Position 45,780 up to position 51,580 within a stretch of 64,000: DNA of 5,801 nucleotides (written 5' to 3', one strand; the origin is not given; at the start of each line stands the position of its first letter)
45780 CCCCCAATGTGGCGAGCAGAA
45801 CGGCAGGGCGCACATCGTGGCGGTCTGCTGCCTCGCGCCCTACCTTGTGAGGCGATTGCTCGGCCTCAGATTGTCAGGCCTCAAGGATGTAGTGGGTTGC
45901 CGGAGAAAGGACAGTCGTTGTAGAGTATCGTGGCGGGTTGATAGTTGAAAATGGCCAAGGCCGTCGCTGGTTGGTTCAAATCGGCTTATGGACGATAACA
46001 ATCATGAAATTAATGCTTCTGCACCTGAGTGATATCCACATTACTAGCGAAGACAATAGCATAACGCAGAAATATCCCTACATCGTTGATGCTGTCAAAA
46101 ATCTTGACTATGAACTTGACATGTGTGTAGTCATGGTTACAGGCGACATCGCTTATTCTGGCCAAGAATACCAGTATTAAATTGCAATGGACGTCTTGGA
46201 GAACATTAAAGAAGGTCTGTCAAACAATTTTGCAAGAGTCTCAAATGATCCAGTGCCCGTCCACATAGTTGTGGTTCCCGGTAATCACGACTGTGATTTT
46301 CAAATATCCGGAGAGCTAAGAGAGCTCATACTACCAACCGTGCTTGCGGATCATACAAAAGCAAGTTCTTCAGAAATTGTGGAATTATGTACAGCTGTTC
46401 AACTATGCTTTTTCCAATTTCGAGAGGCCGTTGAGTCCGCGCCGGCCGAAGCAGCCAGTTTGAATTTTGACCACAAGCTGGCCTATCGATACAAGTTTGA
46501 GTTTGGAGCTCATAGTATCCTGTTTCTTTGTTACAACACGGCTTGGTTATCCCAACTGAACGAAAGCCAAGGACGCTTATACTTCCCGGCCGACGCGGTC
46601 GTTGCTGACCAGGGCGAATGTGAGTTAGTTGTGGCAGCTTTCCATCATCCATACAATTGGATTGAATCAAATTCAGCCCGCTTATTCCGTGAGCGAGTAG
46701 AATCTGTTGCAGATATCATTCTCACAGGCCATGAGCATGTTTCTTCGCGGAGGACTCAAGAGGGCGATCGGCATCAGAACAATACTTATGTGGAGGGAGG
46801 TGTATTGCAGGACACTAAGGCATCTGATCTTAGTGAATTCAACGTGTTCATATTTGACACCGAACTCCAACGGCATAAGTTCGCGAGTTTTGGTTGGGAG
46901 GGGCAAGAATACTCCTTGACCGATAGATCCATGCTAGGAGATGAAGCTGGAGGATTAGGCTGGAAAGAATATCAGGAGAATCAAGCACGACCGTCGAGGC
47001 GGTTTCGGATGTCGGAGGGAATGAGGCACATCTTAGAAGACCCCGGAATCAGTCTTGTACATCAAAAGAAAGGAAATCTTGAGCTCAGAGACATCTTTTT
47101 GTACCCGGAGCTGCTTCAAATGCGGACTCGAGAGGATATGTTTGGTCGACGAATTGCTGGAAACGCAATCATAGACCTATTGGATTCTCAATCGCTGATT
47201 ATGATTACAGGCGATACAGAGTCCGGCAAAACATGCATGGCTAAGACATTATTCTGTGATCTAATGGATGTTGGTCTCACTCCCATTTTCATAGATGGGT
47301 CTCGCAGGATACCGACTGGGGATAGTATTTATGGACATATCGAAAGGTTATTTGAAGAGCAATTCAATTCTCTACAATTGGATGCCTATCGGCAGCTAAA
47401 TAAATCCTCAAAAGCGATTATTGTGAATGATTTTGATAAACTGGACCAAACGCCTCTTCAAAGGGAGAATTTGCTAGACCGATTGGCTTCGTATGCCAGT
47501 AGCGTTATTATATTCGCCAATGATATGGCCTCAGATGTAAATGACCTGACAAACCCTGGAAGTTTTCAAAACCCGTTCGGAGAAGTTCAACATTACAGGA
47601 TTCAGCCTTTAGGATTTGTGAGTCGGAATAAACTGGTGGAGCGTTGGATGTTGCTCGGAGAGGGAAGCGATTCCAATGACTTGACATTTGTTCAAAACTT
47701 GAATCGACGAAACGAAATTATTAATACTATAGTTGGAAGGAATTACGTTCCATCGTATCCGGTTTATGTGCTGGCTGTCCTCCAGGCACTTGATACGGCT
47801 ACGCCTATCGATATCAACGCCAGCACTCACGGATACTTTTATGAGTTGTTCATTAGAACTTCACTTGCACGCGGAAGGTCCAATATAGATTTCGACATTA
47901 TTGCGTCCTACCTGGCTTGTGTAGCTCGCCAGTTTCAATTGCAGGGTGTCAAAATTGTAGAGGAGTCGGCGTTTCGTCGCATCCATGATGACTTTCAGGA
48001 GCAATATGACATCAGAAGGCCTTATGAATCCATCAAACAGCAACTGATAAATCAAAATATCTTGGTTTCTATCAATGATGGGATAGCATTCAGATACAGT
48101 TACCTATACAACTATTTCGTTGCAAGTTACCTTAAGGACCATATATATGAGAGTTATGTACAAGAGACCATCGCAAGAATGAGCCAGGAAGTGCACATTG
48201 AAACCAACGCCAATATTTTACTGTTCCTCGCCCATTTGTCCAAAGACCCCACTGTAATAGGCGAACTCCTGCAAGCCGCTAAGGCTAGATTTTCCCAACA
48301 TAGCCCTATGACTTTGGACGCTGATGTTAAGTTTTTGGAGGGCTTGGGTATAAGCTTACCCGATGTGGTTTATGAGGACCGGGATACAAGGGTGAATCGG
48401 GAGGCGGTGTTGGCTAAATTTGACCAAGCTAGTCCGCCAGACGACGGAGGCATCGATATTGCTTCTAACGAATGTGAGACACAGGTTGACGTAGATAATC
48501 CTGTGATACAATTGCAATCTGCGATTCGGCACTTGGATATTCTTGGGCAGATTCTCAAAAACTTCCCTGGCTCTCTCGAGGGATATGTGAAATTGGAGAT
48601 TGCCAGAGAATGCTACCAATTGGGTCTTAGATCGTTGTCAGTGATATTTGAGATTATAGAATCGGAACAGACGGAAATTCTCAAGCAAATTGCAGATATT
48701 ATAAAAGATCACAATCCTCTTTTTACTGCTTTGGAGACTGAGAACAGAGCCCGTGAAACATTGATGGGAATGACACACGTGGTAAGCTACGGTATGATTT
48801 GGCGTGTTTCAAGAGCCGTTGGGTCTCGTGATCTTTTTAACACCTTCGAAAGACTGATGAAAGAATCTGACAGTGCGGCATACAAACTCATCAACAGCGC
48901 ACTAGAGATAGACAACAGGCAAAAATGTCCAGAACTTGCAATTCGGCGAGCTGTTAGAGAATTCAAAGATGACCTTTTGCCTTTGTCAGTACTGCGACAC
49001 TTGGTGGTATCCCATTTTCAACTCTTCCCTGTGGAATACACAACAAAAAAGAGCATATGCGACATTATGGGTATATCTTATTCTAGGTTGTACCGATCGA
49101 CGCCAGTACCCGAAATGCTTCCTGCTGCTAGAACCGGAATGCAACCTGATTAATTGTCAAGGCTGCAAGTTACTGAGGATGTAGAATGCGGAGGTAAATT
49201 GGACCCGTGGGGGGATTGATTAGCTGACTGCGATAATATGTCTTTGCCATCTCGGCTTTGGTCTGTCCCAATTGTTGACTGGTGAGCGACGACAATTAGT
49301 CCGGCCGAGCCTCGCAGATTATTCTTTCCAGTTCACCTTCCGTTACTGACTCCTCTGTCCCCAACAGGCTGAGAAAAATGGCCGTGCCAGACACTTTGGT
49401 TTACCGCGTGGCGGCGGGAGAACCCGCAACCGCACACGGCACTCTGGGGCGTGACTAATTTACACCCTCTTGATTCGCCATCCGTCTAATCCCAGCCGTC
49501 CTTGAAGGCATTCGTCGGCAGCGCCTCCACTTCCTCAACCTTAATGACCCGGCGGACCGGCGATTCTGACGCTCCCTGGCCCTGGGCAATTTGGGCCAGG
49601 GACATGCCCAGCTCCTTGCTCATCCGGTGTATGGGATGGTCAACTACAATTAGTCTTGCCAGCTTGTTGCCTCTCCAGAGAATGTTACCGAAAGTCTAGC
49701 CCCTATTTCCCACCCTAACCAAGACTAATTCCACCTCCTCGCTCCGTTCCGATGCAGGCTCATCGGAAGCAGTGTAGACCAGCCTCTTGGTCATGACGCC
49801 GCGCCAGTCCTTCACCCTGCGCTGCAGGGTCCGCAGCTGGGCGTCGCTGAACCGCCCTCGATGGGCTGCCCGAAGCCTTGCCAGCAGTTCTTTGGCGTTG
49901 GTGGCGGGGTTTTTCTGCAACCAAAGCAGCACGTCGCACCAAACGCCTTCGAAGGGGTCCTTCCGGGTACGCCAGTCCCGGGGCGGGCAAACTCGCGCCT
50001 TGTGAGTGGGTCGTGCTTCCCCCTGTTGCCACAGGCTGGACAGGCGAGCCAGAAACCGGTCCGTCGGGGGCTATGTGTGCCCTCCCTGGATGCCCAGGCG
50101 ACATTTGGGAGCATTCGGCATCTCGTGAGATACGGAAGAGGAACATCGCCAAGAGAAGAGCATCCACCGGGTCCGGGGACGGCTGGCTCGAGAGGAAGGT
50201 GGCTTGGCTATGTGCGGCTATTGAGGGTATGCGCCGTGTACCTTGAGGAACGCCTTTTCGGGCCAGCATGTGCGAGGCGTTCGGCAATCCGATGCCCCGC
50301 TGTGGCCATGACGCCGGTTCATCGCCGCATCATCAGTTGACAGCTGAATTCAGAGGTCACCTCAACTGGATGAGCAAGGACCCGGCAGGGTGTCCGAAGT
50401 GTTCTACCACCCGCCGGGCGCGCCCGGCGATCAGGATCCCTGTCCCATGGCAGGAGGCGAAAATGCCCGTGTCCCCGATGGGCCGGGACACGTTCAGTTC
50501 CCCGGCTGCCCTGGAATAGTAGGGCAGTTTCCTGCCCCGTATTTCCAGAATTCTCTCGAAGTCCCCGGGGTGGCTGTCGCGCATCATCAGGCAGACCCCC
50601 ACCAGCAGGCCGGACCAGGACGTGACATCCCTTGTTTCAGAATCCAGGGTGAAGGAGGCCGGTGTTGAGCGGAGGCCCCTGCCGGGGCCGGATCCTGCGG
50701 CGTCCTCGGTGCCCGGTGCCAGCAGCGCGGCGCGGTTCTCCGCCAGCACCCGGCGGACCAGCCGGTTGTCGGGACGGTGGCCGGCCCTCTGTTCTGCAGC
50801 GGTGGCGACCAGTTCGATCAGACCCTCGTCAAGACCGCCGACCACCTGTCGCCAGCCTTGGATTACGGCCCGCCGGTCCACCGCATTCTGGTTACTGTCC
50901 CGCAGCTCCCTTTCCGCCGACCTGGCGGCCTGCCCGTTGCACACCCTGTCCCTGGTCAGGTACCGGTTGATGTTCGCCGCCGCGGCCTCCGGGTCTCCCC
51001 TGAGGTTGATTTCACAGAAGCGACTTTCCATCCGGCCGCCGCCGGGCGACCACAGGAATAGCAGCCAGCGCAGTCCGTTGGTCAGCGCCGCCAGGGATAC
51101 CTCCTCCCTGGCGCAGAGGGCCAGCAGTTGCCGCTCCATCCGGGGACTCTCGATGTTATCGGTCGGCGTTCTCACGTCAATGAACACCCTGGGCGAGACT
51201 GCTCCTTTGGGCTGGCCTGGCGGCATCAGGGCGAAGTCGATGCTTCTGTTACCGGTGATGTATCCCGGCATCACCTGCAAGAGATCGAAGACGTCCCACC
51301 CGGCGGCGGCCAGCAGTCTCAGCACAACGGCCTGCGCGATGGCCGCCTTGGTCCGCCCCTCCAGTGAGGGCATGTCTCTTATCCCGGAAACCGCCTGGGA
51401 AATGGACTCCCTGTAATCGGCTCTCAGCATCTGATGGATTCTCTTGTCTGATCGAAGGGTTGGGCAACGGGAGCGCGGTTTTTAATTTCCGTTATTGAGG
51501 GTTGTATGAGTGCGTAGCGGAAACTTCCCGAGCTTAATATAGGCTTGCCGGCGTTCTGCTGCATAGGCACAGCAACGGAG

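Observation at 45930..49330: AT-rich islet encoding a metallophosphoesterase-P-loop NTPase fusion (effector-NTPase-sensor layout) broken by a single in-frame TAA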

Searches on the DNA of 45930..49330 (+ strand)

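Call 14: search_dna_similar(query=window:45930-49330:+, collection=ecoli_genomes, mode=distant, max_rows=10)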
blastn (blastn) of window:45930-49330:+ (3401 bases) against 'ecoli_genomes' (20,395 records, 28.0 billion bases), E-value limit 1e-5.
No match.

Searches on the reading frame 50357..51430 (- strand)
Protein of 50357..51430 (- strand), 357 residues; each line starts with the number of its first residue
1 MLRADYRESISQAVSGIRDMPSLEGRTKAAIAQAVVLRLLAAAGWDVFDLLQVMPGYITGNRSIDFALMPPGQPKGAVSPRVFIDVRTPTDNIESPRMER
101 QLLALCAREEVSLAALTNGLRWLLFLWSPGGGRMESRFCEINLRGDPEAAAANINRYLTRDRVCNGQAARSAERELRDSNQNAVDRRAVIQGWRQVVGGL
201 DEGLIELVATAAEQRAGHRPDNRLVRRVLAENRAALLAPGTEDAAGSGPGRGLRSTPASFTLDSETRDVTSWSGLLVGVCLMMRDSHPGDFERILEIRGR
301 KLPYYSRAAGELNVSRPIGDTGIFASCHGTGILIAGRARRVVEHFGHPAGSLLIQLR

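Call 4: search_protein_families(library=pfam, proteins=[window:50357-51430:-], max_evalue=0.1)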
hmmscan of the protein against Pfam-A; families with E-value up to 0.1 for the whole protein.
window:50357-51430:- (357 aa): 0 families

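Call 5: search_protein_families(library=padloc, proteins=[window:50357-51430:-], max_evalue=0.1)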
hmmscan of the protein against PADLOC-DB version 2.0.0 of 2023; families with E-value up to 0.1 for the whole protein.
window:50357-51430:- (357 aa): 0 families

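Call 6: search_protein_families(library=ncbifam, proteins=[window:50357-51430:-], max_evalue=0.1)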
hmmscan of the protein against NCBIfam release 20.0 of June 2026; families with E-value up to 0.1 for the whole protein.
window:50357-51430:- (357 aa): 0 families

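Call 42: search_protein_families(library=pfam, proteins=[window:50357-51430:-], max_evalue=10)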
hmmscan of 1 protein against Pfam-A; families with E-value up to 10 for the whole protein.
window:50357-51430:- (357 aa): 0 families

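Call 63: find_encoding_contigs(protein=window:50357-51430:-, flank=10000, max_places=3)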
Protein window:50357-51430:- (357 aa): no gene with exactly this product is on record in the collection.
